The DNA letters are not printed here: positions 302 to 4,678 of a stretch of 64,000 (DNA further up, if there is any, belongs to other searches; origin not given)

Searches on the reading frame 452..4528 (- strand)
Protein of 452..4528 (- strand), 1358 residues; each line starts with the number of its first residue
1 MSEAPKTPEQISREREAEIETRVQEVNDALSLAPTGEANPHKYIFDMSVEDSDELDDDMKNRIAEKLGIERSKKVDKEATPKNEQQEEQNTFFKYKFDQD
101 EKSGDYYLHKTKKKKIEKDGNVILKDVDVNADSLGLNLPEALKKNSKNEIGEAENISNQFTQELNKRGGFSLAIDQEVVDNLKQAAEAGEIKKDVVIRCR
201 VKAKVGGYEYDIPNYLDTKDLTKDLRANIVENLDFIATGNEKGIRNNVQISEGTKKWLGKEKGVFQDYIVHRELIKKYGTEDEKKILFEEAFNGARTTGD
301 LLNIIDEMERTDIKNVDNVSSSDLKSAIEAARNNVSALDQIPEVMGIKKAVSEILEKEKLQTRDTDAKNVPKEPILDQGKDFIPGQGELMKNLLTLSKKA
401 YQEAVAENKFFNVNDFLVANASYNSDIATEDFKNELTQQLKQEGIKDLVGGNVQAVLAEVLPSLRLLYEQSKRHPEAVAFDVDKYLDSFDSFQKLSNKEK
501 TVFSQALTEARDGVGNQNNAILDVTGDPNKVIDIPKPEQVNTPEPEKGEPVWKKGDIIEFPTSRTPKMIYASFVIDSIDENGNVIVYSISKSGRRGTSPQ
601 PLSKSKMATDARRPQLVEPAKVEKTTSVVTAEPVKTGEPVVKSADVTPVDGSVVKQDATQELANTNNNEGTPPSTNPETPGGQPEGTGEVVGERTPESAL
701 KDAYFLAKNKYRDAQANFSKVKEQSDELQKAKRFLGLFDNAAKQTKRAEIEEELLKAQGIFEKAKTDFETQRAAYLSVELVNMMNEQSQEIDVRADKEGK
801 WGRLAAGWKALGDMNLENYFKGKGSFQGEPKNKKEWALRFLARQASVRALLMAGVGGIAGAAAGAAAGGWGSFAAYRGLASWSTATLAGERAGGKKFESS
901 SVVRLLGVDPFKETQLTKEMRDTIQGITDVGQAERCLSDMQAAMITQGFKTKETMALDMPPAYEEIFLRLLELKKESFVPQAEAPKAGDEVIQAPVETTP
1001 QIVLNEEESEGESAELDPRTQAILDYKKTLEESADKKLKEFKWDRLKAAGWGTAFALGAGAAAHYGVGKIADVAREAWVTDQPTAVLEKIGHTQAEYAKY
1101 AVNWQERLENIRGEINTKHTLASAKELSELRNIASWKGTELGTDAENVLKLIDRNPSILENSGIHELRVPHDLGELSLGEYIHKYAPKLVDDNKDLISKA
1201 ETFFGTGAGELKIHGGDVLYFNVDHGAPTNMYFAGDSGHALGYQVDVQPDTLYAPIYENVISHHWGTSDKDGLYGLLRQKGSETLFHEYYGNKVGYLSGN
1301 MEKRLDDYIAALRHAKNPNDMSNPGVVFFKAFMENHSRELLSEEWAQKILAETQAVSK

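Call 6: search_protein_families(library=pfam, proteins=[window:452-4528:-], max_evalue=0.1)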
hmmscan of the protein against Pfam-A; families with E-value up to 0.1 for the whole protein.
window:452-4528:- (1358 aa): 1 family
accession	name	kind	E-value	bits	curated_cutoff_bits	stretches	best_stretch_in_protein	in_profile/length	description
PF19263.5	DUF5906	-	0.011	16.8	27.6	1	262-329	10-74/114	Family of unknown function (DUF5906)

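Call 10: find_homologous_proteins(query=window:452-4528:-)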
Query window:452-4528:-: 8000 candidates shared short words with the query, none scored E <= 0.001.

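Call 11: find_encoding_contigs(protein=window:452-4528:-, flank=10000, max_places=6)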
Protein window:452-4528:- (1358 aa): 3 contigs read that carry it; 2 places shown.
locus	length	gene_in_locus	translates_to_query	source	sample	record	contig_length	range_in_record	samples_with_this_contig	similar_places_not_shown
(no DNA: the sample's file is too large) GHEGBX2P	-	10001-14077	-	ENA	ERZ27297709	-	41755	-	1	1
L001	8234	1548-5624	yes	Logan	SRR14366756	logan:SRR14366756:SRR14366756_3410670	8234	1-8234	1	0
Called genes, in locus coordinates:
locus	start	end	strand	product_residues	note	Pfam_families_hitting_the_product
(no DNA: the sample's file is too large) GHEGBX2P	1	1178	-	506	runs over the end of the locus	PF12072:RNase_Y_N, PF00013:KH_1, PF22891:KH_PNO1_2nd, PF01966:HD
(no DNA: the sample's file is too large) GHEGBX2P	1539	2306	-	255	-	-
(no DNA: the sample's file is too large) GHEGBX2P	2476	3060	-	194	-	PF00574:CLP_protease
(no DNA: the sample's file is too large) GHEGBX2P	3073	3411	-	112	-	PF02033:RBFA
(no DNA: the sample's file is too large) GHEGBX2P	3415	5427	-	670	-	PF03144:GTP_EFTU_D2 (faint), PF04760:IF2_N (weak), PF00009:GTP_EFTU, PF01926:MMR_HSR1, PF22042:EF-G_D2, PF11987:IF-2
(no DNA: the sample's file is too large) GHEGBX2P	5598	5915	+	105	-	PF18908:DUF5663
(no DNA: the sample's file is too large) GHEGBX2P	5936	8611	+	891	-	-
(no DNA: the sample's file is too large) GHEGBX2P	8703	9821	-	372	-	-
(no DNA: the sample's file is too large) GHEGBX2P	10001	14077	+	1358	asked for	-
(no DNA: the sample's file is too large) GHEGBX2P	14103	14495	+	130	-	-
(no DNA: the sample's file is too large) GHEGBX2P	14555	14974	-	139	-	-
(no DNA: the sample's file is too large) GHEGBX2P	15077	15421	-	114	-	PF00453:Ribosomal_L20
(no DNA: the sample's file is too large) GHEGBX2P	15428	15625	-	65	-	PF01632:Ribosomal_L35p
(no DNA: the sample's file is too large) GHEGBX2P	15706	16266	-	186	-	PF05198:IF3_N, PF00707:IF3_C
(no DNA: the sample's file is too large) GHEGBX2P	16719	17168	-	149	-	PF01668:SmpB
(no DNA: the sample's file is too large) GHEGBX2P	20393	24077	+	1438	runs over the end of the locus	-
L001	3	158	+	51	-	?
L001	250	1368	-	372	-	-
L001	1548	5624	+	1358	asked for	-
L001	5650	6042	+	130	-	-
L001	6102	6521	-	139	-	-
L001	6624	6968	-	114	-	PF00453:Ribosomal_L20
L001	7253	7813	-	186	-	PF05198:IF3_N, PF00707:IF3_C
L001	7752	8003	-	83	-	-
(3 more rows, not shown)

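Call 24: search_solved_structures(query=window:452-4528:-, max_evalue=1)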
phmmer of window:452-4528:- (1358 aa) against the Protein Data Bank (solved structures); distinct sequences matched with E-value up to 1: 1.
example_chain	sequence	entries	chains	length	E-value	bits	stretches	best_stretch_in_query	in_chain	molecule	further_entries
2r9i_A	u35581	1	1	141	0.26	12.2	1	302-394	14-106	Putative phage capsid protein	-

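Call 25: search_protein_families(library=ncbifam, proteins=[window:452-4528:-, L001:6102-6521:-], max_evalue=0.1)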
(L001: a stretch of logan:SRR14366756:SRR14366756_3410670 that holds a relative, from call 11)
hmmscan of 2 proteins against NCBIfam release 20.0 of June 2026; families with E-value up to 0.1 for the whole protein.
window:452-4528:- (1358 aa): 0 families

L001:6102-6521:- (139 aa): 0 families

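Call 28: search_protein_families(library=phrogs, proteins=[window:452-4528:-, L001:6102-6521:-], max_evalue=0.01)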
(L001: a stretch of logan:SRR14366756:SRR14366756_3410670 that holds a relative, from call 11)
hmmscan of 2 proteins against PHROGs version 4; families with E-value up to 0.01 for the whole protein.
window:452-4528:- (1358 aa): 0 families

L001:6102-6521:- (139 aa): 0 families

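Call 29: search_protein_families(library=padloc, proteins=[window:452-4528:-, L001:6102-6521:-], max_evalue=0.01)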
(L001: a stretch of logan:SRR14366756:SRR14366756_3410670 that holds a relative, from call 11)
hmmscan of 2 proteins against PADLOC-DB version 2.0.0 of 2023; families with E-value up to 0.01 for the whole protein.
window:452-4528:- (1358 aa): 0 families

L001:6102-6521:- (139 aa): 0 families

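Call 36: search_protein_representatives(protein=window:455-4054:-)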
Query: 1200 residues. Proteins with E-value up to 0.001 (for the whole library): 3; up to 1e-10: 1; up to 1e-30: 0. The best 3 are listed.
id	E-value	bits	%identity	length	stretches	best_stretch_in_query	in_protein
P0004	2.5e-26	108.4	30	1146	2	930-1188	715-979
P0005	8.4e-06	40.5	28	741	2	593-819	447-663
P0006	2.8e-04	35.4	32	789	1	590-734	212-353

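Call 39: find_encoding_contigs(protein=P0004, flank=10000, max_places=4)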
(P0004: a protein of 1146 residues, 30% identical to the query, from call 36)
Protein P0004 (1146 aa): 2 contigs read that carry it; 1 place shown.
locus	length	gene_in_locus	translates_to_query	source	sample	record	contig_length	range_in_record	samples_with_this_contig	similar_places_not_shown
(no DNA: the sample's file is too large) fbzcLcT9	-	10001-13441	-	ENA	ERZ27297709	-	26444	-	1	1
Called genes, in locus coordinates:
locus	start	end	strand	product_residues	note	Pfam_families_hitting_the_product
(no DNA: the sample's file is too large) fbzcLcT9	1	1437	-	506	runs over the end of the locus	PF12072:RNase_Y_N, PF26594:KH_NusA_2nd (weak), PF00013:KH_1, PF22891:KH_PNO1_2nd (weak), PF01966:HD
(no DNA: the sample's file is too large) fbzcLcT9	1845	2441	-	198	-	PF00574:CLP_protease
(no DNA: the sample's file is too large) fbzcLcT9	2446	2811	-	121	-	PF02033:RBFA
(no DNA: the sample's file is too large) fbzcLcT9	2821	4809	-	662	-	PF04760:IF2_N, PF00009:GTP_EFTU, PF01926:MMR_HSR1, PF22042:EF-G_D2, PF03144:GTP_EFTU_D2 (faint), PF11987:IF-2, PF14578:GTP_EFTU_D4 (weak)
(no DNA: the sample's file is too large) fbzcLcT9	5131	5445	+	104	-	PF18908:DUF5663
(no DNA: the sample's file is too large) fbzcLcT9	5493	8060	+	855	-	-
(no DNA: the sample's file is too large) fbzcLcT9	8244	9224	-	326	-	-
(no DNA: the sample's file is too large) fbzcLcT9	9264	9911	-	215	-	-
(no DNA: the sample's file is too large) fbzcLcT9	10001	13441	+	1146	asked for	-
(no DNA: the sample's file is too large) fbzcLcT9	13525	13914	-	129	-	PF00453:Ribosomal_L20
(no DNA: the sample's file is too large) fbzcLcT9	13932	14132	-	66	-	PF01632:Ribosomal_L35p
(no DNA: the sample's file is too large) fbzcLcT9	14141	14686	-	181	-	?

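Call 40: find_encoding_contigs(protein=P0006, flank=10000, max_places=4)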
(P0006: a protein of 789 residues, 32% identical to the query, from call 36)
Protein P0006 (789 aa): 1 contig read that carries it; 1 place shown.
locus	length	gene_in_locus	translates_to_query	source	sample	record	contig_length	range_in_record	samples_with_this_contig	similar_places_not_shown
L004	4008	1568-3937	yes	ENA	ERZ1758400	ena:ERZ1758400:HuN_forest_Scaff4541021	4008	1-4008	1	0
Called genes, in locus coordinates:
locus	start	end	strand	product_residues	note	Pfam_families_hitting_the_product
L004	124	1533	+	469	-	-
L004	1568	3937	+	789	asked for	-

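Call 45: find_related_loci(query=A4, collection=genome_contigs, flank=10000)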
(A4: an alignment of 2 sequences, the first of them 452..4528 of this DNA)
Query A4 (1358 aa) in genome_contigs; peptide patterns used: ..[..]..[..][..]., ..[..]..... (x = any residue, [..] = any of these).
43 stretches matched a pattern; 2 encode a relative of the query (tblastn E <= 1e-3); 1 distinct loci.
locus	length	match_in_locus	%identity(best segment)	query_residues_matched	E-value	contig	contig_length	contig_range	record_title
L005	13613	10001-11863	29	761-1345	6e-20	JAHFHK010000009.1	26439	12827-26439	MAG: Candidatus Uhrbacteria bacterium isolate nzgw337 NODE_2796_length_26440_cov_3.289943, whole genome shotgun sequence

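Call 57: search_protein_families(library=pfam, alignment_id=A1, max_evalue=1)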
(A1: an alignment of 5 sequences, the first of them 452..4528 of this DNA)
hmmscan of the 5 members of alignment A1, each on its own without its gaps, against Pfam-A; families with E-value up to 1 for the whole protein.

A. member 1, window:452-4528:- (1358 aa): 2 families
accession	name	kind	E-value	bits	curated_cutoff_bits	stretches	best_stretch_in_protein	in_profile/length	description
PF19263.5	DUF5906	-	0.011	16.8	27.6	1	262-329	10-74/114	Family of unknown function (DUF5906)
PF15325.11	MRI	-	0.92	11.1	27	0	13-95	18-93/100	Modulator of retrovirus infection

B. families by the number of members that match (of 5 scanned): 6 families
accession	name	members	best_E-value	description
PF19263.5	DUF5906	1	0.011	Family of unknown function (DUF5906)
PF02178.24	AT_hook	1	0.14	AT hook motif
PF19042.5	CBP110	1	0.18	Nuclear cap binding complex subunit CBP110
PF12261.14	T_hemolysin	1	0.21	Thermostable hemolysin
PF15325.11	MRI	1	0.92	Modulator of retrovirus infection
PF22743.2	PspAA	1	0.99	PspA-Associated protein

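Call 64: find_related_loci(query=A4, collection=viral_contigs, flank=5000)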
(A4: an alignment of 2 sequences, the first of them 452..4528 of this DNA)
Query A4 (1358 aa) in viral_contigs; peptide patterns used: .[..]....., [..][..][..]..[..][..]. (x = any residue, [..] = any of these).
132 stretches matched a pattern, but none encodes a relative of the query by tblastn (E <= 1e-3).
